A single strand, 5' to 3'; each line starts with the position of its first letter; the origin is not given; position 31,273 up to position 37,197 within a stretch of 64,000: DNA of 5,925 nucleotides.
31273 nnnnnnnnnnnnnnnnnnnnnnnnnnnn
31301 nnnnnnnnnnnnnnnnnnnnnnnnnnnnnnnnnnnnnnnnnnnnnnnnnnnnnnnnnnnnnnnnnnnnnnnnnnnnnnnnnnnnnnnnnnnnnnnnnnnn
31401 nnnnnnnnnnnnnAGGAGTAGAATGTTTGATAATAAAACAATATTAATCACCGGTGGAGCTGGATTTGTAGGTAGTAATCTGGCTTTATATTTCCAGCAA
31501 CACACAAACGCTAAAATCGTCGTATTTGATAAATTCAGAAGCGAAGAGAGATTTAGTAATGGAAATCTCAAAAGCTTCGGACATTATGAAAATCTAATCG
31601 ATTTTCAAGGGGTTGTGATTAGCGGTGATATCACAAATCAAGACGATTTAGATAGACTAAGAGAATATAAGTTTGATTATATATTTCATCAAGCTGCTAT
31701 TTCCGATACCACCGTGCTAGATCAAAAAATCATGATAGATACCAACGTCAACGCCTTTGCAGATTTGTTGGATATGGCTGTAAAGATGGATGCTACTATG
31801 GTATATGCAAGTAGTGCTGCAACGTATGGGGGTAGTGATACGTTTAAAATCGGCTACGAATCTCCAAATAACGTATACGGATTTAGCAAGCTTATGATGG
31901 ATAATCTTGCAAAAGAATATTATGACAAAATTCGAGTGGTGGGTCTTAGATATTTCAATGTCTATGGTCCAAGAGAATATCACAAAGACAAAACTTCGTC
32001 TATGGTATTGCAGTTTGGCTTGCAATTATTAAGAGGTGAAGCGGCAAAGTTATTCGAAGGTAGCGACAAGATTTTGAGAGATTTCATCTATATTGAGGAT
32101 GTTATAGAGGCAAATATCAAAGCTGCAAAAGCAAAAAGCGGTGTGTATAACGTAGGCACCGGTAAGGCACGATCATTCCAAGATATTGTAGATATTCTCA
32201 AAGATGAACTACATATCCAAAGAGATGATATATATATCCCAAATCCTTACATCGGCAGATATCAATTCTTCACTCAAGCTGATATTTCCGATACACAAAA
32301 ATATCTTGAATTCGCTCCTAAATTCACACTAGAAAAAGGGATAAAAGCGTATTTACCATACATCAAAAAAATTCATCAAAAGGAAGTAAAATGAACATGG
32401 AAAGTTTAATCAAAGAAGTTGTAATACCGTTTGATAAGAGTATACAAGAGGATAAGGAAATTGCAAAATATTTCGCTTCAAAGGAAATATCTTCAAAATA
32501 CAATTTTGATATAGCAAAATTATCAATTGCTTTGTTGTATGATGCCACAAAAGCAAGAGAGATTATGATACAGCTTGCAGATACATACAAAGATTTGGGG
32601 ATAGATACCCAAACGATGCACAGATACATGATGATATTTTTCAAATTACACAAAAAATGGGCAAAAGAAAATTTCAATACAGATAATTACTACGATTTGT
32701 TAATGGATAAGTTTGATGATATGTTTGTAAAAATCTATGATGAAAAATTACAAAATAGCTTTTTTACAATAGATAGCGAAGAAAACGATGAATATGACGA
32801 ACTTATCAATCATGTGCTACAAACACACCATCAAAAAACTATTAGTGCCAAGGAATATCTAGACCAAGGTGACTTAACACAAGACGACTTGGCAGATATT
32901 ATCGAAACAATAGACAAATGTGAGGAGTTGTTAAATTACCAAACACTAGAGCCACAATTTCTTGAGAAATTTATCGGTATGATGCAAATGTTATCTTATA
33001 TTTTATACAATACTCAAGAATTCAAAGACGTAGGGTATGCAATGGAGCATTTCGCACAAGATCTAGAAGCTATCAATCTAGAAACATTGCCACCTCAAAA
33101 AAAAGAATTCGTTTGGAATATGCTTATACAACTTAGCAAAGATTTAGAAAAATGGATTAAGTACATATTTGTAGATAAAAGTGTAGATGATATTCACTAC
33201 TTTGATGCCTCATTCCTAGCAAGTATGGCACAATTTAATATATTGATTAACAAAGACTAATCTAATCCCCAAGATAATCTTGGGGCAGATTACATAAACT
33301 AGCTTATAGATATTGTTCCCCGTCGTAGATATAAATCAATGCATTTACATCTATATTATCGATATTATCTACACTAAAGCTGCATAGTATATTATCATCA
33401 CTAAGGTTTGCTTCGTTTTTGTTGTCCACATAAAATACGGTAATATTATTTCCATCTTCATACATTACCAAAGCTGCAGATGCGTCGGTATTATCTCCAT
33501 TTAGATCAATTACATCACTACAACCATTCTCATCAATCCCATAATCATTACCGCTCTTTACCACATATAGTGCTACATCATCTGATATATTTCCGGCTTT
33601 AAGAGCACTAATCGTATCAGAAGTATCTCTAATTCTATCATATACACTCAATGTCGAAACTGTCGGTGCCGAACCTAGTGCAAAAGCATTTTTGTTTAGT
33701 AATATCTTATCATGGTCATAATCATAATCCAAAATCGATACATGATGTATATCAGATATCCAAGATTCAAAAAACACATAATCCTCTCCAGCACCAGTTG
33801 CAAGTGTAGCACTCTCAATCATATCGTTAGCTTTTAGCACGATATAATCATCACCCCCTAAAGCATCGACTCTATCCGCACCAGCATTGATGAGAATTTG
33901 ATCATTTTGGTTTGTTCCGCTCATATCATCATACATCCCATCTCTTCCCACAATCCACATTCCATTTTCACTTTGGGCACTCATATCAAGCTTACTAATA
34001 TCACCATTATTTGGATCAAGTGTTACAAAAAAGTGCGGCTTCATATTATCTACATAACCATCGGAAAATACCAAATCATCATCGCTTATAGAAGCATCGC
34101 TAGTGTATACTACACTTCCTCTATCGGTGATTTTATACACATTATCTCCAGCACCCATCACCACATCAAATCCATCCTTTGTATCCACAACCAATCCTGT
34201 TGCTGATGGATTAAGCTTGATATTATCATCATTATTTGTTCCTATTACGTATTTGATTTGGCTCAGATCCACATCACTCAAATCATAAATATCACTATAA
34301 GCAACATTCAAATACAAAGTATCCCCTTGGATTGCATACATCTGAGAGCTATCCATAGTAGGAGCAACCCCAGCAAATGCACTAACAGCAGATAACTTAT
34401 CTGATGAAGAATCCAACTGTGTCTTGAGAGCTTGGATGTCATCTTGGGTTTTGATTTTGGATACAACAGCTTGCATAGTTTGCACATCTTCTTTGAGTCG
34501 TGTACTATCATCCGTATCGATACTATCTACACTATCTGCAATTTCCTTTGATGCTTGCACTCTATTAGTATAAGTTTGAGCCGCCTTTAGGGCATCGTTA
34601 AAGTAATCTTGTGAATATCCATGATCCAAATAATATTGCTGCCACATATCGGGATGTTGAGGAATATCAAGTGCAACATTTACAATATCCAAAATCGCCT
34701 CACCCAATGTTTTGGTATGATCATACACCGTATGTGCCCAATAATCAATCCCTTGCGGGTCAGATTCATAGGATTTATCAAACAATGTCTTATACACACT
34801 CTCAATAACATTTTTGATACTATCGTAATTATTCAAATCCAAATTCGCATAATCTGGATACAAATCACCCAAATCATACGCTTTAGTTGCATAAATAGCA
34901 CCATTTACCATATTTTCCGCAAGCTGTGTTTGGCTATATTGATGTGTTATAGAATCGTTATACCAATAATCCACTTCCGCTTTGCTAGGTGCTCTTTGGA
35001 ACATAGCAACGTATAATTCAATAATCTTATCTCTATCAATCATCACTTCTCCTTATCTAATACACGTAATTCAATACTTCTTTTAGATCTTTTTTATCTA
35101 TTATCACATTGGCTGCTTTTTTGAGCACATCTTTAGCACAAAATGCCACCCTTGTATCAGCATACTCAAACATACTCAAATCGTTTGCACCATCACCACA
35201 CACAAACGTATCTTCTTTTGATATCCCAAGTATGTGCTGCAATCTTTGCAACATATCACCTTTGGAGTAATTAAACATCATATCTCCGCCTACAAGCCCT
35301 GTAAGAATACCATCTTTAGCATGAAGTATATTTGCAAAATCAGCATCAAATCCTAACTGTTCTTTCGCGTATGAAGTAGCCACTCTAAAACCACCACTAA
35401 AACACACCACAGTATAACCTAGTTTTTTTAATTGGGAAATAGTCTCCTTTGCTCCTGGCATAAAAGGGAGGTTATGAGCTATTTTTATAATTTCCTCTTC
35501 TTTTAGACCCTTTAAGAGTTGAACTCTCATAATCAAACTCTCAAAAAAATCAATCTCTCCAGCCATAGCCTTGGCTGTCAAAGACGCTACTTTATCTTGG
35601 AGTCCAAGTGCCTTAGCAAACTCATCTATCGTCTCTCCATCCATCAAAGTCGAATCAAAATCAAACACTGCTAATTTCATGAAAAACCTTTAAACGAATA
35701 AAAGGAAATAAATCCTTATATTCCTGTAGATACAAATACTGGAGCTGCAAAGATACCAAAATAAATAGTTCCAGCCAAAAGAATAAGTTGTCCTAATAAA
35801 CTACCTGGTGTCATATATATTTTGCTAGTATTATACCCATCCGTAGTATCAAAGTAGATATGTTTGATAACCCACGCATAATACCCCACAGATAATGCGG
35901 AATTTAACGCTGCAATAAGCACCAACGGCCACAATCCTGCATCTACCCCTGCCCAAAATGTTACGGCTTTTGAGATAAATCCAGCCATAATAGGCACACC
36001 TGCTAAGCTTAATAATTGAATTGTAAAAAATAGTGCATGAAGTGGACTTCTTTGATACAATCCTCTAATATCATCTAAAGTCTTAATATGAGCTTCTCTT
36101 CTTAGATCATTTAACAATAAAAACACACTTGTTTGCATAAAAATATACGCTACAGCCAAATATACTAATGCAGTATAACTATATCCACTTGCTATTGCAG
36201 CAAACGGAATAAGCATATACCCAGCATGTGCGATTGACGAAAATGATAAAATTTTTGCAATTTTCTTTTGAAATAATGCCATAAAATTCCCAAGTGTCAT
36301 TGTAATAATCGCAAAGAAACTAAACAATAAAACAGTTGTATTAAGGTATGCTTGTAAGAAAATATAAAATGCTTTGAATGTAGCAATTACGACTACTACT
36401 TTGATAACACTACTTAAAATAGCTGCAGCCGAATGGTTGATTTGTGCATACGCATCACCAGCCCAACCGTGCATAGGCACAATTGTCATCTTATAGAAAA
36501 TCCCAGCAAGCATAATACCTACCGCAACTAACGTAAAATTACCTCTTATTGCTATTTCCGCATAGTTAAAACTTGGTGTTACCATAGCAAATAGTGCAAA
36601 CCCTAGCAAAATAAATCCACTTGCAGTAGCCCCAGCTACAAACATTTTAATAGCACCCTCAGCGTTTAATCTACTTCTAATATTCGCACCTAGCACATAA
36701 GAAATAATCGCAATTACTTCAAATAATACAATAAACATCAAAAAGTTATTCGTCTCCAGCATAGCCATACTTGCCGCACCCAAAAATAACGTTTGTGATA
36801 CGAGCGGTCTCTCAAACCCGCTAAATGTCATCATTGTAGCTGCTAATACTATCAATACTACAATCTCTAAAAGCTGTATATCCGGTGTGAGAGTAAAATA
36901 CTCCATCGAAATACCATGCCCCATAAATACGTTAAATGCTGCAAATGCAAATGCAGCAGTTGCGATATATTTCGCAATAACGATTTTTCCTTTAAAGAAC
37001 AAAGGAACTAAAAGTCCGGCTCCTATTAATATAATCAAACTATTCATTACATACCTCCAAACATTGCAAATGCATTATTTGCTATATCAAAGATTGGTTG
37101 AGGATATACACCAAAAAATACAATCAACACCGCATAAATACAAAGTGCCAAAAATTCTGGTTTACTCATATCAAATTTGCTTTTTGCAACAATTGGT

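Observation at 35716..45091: Complex I-type operon lacking the entire NADH-input module (nuoA-B-CD-H-I-J-K-L-M-N, no E/F/G)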

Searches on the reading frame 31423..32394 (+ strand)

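Call 8: search_protein_families(library=pfam, proteins=[window:31423-32394:+])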
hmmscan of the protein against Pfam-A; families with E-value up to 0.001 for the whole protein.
window:31423-32394:+ (323 aa): 6 families
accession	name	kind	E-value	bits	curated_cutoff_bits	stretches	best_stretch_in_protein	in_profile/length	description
PF01370.27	Epimerase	-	8.1e-43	147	20.9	1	7-245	1-240/240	NAD dependent epimerase/dehydratase family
PF16363.11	GDP_Man_Dehyd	-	8.9e-32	111.3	27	1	8-265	1-268/332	GDP-mannose 4,6 dehydratase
PF01073.25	3Beta_HSD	-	8.2e-16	58.3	22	1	8-237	1-231/280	3-beta hydroxysteroid dehydrogenase/isomerase family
PF02719.21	Polysacc_synt_2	-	8.6e-15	55.1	20.2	1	7-238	1-220/293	Polysaccharide biosynthesis protein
PF04321.23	RmlD_sub_bind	-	5.7e-10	39.2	27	1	6-183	2-154/287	RmlD substrate binding domain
PF07993.18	NAD_binding_4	-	1.5e-09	37.8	20.1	1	9-182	1-209/258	Male sterility protein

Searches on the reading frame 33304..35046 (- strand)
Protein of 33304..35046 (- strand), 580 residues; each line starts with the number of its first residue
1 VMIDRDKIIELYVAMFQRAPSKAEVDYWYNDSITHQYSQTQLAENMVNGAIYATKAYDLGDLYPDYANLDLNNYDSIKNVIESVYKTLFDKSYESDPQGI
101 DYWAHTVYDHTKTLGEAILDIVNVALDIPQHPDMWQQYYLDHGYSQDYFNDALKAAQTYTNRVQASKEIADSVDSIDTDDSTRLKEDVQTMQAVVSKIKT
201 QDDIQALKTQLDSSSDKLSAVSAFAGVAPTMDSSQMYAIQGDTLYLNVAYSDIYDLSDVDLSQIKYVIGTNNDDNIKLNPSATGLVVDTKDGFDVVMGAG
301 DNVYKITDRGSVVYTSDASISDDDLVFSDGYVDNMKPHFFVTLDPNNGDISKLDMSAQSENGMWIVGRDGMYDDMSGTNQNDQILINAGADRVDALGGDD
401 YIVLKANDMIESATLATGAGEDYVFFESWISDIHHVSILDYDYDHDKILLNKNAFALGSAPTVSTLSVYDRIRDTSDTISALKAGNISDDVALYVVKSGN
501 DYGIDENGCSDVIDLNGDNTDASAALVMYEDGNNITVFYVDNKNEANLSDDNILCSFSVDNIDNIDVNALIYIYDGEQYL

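Call 8: search_protein_families(library=pfam, proteins=[window:33304-35046:-])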
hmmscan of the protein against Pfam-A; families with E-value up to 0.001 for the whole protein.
window:33304-35046:- (580 aa): 1 family
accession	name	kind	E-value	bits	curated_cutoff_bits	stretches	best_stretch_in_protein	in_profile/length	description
PF13946.11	DUF4214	-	0.00041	20.8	23.2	0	8-47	24-63/72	Domain of unknown function (DUF4214)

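Call 55: search_protein_families(library=ncbifam, proteins=[window:33304-35046:-], max_evalue=0.00001)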
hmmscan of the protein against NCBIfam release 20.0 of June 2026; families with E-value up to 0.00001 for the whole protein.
window:33304-35046:- (580 aa): 0 families

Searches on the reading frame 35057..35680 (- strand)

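Call 8: search_protein_families(library=pfam, proteins=[window:35057-35680:-])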
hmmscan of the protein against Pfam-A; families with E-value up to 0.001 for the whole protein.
window:35057-35680:- (207 aa): 6 families
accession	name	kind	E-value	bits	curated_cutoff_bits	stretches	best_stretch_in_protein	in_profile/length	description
PF00702.32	Hydrolase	-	4.4e-23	83.1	26.4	1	1-175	1-191/191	haloacid dehalogenase-like hydrolase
PF12710.13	HAD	-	1.6e-18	68.2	27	1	4-172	1-189/189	haloacid dehalogenase-like hydrolase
PF08282.18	Hydrolase_3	-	6e-12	46.3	20.9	1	137-198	185-247/255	haloacid dehalogenase-like hydrolase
PF06888.18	Put_Phosphatase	-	8.8e-09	35.6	27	1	3-118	2-119/234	Putative Phosphatase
PF13419.12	HAD_2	-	2.1e-06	28.4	23.8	1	5-178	2-175/178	Haloacid dehalogenase-like hydrolase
PF05116.19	S6PP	-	0.00012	22.3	20.3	0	139-176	165-201/247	Sucrose-6F-phosphate phosphohydrolase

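Call 55: search_protein_families(library=ncbifam, proteins=[window:35057-35680:-], max_evalue=0.00001)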
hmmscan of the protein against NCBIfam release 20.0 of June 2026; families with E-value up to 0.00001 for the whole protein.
window:35057-35680:- (207 aa): 18 families
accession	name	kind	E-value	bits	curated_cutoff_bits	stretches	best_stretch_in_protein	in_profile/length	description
TIGR00338.1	serB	equivalog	2.6e-72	243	144.15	1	2-205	15-218/219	phosphoserine phosphatase SerB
NF008350.0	PRK11133.1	equivalog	7e-51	173.3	413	1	3-203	112-312/324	phosphoserine phosphatase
TIGR01488.1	HAD-SF-IB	subfamily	7.9e-29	100.8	45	1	3-172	1-175/177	HAD-IB family phosphatase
TIGR01491.1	HAD-SF-IB-PSPlk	hypoth_equivalog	3.6e-20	72.5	151.9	1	1-187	4-195/201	phosphoserine phosphatase-like hydrolase, archaeal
TIGR01490.1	HAD-SF-IB-hyp1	subfamily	2.9e-18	66.9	98.3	1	3-178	1-194/202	HAD-IB family hydrolase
TIGR00099.1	Cof-subfamily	subfamily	1.8e-14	53.9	137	1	136-205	185-255/256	Cof-type HAD-IIB family hydrolase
TIGR01487.1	Pglycolate_arch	equivalog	4.3e-11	43.1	122.75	1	138-204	146-213/215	phosphoglycolate phosphatase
TIGR01482.1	SPP-subfamily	subfamily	1.4e-10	41.1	107.15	1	138-198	148-209/225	sucrose-phosphate phosphatase subfamily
NF002245.0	PRK01158.1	equivalog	2.1e-10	40.3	198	1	138-202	156-221/233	phosphoglycolate phosphatase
NF010109.0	PRK13582.1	equivalog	3.6e-10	39.9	133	1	42-194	36-183/205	bifunctional phosphoserine phosphatase/homoserine phosphotransferase ThrH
TIGR01489.1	DKMTPPase-SF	subfamily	6.7e-10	39.4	81.55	1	4-172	4-179/188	MtnX-like HAD-IB family phosphatase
TIGR01484.1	HAD-SF-IIB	subfamily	1.4e-08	35.1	41.8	1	138-179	179-220/221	HAD-IIB family hydrolase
TIGR01662.1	HAD-SF-IIIA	subfamily_domain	2.7e-08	34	44.6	0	73-182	26-139/141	HAD-IIIA family hydrolase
NF052360.1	HolPasePseu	equivalog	3.2e-08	33.5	280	1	1-191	1-208/218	histidinol-phosphatase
NF007821.0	PRK10530.1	equivalog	3.9e-07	29.6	274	1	139-203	199-264/272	pyridoxal phosphatase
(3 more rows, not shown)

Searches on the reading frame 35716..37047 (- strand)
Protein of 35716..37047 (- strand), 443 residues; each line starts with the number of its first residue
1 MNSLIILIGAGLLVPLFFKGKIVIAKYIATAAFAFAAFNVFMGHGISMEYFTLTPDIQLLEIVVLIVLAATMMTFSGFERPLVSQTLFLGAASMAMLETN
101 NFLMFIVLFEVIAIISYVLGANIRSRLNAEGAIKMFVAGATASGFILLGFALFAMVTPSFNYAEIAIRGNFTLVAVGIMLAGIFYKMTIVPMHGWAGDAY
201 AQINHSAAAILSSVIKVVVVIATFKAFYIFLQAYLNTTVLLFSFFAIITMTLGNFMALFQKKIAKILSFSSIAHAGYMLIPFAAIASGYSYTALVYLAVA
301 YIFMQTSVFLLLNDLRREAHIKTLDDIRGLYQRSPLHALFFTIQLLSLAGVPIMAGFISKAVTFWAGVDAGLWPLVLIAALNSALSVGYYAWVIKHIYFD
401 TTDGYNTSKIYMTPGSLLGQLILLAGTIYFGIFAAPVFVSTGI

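Call 3: search_protein_families(library=pfam, proteins=[window:35716-37047:-])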
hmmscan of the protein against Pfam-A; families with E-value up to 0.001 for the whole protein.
window:35716-37047:- (443 aa): 1 family
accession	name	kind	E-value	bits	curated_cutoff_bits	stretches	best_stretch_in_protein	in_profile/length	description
PF00361.26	Proton_antipo_M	-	2.2e-41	142.5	21.5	1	100-385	2-293/294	NADH:quinone oxidoreductase/Mrp antiporter, TM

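Call 4: search_protein_families(library=ncbifam, proteins=[window:35716-37047:-])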
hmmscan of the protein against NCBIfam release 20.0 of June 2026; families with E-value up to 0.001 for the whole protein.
window:35716-37047:- (443 aa): 63 families (the best 25 are shown)
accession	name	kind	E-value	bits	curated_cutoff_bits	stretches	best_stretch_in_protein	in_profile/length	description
NF004445.0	PRK05777.2-3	equivalog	2.9e-61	207.9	408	1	37-402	62-435/475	NADH-quinone oxidoreductase subunit NuoN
TIGR01770.1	NDH_I_N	subfamily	9.2e-60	202.9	332.6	1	27-431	53-465/472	NADH-quinone oxidoreductase subunit NuoN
NF004441.0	PRK05777.1-4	equivalog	7.8e-49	166.7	477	1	93-437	158-512/524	NADH-quinone oxidoreductase subunit NuoN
NF004442.0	PRK05777.1-5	equivalog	2.1e-44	152.3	523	1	83-434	110-467/483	NADH-quinone oxidoreductase subunit NuoN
NF004440.0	PRK05777.1-3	equivalog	7.3e-44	150.4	519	1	36-407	59-438/477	NADH-quinone oxidoreductase subunit NuoN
NF002701.0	PRK02504.1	equivalog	1.4e-39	135.9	569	1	86-398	114-434/513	NAD(P)H-quinone oxidoreductase subunit N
NF004446.0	PRK05777.2-4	equivalog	4.8e-38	131.5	590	1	88-434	121-484/502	NADH-quinone oxidoreductase subunit NuoN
NF004444.0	PRK05777.2-2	equivalog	2.4e-34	119.3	496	1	30-433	63-475/496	NADH-quinone oxidoreductase subunit NuoN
NF004439.0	PRK05777.1-1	equivalog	1.4e-32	113.3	531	1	90-407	112-442/485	NADH-quinone oxidoreductase subunit NuoN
NF006241.0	PRK08377.1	equivalog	1.1e-30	107.1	645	1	87-426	117-460/494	NADH dehydrogenase subunit N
NF004443.0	PRK05777.2-1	equivalog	1.1e-29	104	626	1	89-406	120-455/506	NADH-quinone oxidoreductase subunit NuoN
NF009306.0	PRK12663.1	equivalog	4.1e-29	101.7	542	1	87-438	115-471/498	Na+/H+ antiporter subunit D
NF006238.0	PRK08375.1-4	equivalog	2.6e-27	95.8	626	1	61-387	87-418/531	putative monovalent cation/H+ antiporter subunit D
NF006240.0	PRK08376.1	subfamily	2.8e-27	95.8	662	1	61-436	103-494/521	putative monovalent cation/H+ antiporter subunit D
TIGR01972.1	NDH_I_M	subfamily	5.2e-27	94.7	263.8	1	62-438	89-472/486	NADH-quinone oxidoreductase subunit M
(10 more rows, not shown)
